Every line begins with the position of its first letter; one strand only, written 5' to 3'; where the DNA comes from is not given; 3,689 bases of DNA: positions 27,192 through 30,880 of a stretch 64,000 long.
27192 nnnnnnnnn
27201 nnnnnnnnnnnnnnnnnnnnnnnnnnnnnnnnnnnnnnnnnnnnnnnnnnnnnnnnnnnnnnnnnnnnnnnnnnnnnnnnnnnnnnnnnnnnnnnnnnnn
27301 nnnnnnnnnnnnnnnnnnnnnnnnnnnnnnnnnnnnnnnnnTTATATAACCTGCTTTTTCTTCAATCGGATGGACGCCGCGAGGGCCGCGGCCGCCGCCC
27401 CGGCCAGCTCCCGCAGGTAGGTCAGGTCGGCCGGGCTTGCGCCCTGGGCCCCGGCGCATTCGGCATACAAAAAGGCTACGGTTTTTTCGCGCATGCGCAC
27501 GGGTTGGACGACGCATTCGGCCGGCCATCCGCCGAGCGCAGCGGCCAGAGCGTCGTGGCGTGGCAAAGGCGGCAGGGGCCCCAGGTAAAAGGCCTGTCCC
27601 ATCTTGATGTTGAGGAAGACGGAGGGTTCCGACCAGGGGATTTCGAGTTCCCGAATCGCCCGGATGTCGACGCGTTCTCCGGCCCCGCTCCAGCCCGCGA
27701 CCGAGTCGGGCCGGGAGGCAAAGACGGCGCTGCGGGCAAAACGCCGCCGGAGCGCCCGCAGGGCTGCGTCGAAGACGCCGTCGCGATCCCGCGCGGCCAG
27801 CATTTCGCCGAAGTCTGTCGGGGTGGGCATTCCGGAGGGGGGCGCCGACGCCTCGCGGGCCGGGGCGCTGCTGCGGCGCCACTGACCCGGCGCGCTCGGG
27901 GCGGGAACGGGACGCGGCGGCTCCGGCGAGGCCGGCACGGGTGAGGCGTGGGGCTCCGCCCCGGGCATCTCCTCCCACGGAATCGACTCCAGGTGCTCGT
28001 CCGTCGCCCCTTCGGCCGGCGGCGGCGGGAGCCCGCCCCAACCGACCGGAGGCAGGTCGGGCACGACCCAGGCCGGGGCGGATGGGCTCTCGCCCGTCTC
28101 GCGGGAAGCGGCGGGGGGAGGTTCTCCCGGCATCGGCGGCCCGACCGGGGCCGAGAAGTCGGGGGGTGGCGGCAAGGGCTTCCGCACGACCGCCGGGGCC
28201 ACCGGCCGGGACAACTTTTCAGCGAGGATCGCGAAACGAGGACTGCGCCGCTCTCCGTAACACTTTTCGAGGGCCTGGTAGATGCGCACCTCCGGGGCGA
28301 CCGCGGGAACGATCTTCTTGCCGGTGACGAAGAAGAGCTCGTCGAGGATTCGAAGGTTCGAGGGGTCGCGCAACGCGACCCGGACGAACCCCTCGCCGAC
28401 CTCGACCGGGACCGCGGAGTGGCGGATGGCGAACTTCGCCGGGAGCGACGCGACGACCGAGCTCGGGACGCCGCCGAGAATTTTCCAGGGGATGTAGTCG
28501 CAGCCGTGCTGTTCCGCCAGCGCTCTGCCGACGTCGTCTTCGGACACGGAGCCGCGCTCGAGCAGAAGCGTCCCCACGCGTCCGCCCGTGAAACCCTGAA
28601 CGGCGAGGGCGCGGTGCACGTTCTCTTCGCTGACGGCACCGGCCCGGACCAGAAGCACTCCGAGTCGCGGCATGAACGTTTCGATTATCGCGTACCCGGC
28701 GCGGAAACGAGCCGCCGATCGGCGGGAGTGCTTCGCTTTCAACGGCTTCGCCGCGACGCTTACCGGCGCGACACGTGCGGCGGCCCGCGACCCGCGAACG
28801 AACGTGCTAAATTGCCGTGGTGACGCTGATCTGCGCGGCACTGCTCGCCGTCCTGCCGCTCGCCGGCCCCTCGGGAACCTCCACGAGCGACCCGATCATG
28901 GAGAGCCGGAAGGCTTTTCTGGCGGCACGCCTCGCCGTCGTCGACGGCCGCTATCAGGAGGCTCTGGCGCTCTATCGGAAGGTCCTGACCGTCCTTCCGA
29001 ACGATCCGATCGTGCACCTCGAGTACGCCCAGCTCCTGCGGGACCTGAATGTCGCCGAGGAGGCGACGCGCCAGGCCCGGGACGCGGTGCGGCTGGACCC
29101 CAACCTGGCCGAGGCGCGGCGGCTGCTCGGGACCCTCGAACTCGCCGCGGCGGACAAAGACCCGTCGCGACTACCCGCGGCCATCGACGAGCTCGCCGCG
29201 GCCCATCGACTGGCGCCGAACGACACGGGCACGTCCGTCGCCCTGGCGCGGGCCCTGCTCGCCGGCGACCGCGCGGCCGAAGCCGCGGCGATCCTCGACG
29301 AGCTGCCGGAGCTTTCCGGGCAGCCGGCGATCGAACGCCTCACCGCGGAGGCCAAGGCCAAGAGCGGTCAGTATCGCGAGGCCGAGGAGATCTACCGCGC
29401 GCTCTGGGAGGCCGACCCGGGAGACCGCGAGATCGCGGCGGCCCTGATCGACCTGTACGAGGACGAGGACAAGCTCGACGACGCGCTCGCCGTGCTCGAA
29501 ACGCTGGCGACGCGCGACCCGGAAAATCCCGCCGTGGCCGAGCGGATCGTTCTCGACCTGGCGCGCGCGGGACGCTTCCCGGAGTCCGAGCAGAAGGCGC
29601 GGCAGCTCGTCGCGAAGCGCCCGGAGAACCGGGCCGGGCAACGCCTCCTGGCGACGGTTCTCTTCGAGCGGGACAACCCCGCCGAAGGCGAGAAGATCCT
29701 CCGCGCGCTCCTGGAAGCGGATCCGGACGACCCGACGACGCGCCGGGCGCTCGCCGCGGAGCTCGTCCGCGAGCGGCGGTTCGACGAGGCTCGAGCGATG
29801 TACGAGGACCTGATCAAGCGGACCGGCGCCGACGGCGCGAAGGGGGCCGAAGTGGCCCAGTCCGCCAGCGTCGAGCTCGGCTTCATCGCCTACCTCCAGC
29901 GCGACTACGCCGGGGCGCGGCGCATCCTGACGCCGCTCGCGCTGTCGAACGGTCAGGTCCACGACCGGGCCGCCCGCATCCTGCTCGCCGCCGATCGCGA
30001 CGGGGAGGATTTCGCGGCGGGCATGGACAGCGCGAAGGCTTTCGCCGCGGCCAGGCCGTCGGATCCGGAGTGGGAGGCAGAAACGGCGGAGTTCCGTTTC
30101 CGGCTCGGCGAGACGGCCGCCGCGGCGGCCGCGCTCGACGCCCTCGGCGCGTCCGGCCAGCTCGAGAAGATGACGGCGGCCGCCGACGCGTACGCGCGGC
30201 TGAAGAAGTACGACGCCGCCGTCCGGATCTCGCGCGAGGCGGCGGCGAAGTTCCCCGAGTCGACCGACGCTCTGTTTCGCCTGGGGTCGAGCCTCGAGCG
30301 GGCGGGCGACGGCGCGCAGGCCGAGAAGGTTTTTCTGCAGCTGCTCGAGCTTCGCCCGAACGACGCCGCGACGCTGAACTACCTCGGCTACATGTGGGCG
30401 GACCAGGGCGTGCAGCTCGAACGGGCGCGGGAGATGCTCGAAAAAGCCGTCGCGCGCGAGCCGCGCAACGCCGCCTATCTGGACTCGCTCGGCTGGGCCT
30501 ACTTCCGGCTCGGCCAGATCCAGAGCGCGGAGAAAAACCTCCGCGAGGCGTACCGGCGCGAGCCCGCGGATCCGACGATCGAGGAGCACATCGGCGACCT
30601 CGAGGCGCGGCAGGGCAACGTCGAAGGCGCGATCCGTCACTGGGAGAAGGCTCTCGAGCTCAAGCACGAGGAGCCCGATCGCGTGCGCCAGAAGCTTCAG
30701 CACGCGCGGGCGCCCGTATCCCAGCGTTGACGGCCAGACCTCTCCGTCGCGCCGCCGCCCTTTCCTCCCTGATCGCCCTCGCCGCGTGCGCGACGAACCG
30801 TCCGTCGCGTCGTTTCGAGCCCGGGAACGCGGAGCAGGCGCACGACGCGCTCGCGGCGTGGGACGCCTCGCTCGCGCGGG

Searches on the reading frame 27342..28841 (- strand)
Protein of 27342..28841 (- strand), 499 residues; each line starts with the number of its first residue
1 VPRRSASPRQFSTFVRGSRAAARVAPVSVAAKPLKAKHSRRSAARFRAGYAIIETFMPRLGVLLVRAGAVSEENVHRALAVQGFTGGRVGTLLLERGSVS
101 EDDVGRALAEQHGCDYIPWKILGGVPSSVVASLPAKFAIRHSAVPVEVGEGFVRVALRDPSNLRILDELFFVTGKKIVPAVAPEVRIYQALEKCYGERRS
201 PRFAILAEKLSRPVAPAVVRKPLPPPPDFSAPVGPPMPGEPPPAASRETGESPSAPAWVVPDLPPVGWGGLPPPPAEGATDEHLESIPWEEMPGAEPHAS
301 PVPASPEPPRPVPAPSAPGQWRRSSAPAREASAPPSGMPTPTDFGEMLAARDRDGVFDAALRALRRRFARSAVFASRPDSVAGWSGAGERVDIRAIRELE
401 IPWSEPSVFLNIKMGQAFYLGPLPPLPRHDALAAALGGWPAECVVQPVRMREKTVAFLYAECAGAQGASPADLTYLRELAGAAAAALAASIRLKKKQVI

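Call 8: search_protein_families(library=pfam, proteins=[window:27342-28841:-])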
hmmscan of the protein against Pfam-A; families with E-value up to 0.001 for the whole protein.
window:27342-28841:- (499 aa): 2 families
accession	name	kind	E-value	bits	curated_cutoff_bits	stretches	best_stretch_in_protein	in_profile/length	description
PF05157.20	MshEN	-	1.1e-15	57.9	23.1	1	126-200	14-89/90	MshEN domain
PF13185.12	GAF_2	-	5.3e-06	27.1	28.6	1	350-487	1-135/136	GAF domain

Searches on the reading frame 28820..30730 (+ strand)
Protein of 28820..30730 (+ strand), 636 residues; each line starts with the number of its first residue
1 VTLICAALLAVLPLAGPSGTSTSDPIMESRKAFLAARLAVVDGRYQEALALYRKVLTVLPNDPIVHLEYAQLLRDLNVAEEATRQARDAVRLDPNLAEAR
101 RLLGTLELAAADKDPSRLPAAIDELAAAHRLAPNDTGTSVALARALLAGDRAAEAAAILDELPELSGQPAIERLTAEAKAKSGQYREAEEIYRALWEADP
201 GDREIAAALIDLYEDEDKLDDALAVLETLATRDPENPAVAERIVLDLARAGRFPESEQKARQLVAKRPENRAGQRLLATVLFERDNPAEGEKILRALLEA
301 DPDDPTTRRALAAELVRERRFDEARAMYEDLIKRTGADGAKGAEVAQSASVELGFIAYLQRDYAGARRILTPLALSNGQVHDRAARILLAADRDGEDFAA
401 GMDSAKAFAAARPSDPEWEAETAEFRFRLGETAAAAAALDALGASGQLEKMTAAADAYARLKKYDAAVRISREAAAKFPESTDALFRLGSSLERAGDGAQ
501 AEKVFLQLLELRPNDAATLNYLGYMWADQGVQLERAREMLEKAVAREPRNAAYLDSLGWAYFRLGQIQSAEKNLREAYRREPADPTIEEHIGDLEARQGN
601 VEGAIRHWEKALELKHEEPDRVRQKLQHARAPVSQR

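Call 17: search_protein_families(library=pfam, proteins=[window:28820-30730:+])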
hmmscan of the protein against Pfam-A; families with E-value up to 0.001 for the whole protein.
window:28820-30730:+ (636 aa): 20 families
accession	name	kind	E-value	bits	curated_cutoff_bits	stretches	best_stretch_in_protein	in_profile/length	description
PF14559.12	TPR_19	-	2.5e-41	140.3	25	5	181-240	3-62/68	Tetratricopeptide repeat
PF13428.12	TPR_14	-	1.8e-35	118.2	23.5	4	272-312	2-42/44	Tetratricopeptide repeat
PF13432.12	TPR_16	-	7.6e-33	113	32.7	4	244-305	4-65/65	Tetratricopeptide repeat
PF07719.23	TPR_2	-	2.9e-21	74.2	27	0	483-515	2-34/34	Tetratricopeptide repeat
PF13181.12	TPR_8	-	2.3e-17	62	25.7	0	555-583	5-33/34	Tetratricopeptide repeat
PF13174.12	TPR_6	-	4e-17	62.1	26.3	0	483-514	1-32/33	Tetratricopeptide repeat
PF23914.1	TPR_CcmH_CycH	-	5.9e-16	59.1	42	1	488-577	56-147/158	Cytochrome c-type biogenesis protein H TPR domain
PF13414.12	TPR_11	-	3.8e-15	55.7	26.8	0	592-620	1-29/42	TPR repeat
PF13424.12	TPR_12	-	1.7e-14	54.2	30.1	1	533-579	26-73/77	Tetratricopeptide repeat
PF13431.12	TPR_17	-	2.5e-14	52.7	24.4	0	540-571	2-33/34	Tetratricopeptide repeat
PF00515.34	TPR_1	-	2.7e-14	52.7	27.8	0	43-62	15-34/34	Tetratricopeptide repeat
PF12895.13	ANAPC3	-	3.2e-10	40.6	27.2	0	536-587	8-58/82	Anaphase-promoting complex, cyclosome, subunit 3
PF24575.1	TPR_Slam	-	4.8e-10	40.2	35.2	1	34-85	52-103/104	Surface lipoprotein assembly modifier, N-terminal TPR repeats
PF13176.12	TPR_7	-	2.1e-09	37.2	27.9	0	484-515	1-32/36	Tetratricopeptide repeat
PF13429.12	TPR_15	-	8.3e-07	29.1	26.2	0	351-614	12-277/280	Tetratricopeptide repeat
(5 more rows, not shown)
